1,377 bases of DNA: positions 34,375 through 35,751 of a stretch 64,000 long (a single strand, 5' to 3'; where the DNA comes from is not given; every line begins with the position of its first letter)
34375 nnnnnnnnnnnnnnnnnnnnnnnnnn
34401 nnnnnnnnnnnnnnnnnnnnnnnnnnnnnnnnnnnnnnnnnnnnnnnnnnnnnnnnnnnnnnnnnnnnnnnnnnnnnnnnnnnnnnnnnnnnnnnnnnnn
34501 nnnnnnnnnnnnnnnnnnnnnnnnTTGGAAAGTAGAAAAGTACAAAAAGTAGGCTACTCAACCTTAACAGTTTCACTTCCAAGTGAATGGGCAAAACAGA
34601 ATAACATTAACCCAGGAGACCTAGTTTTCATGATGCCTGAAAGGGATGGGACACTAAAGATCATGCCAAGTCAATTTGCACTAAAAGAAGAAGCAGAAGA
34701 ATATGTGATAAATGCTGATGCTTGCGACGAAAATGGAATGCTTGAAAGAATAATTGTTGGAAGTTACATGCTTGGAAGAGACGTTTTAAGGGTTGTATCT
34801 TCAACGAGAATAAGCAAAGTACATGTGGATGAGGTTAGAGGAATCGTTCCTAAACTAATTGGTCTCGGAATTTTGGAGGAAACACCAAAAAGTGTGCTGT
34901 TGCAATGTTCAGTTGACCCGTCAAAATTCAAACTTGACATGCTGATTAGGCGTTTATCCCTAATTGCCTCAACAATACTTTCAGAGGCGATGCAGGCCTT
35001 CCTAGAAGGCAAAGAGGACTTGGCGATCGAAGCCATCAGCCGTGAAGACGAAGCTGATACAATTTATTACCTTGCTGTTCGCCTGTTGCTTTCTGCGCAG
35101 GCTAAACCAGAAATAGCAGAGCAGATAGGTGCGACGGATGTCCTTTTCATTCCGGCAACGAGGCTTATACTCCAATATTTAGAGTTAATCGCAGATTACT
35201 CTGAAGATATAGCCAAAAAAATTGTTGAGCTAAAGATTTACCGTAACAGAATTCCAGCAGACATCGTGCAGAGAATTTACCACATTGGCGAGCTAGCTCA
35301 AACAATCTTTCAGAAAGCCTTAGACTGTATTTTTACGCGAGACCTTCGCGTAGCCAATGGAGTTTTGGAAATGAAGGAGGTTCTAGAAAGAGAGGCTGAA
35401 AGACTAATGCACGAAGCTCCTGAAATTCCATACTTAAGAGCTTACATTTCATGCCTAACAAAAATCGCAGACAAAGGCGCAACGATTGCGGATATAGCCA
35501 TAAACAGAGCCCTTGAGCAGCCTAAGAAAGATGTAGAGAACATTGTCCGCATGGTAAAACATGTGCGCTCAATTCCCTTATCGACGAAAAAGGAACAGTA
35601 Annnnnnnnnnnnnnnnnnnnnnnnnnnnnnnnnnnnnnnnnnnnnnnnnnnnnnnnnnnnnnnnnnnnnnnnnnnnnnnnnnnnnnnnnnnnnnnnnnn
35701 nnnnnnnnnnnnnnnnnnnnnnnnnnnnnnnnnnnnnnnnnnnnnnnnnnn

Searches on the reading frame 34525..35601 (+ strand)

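Call 71: search_protein_families(library=pfam, proteins=[window:34525-35601:+], max_evalue=0.00001)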
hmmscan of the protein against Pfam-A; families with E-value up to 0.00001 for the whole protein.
window:34525-35601:+ (358 aa): 2 families
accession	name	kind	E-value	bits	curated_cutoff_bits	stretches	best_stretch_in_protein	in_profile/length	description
PF01895.24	PhoU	-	1.7e-17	64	23.5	1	141-232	1-88/89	PhoU domain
PF04014.23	MazE_antitoxin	-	3e-08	33.9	24.7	1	8-49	2-43/48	Antidote-toxin recognition MazE, bacterial antitoxin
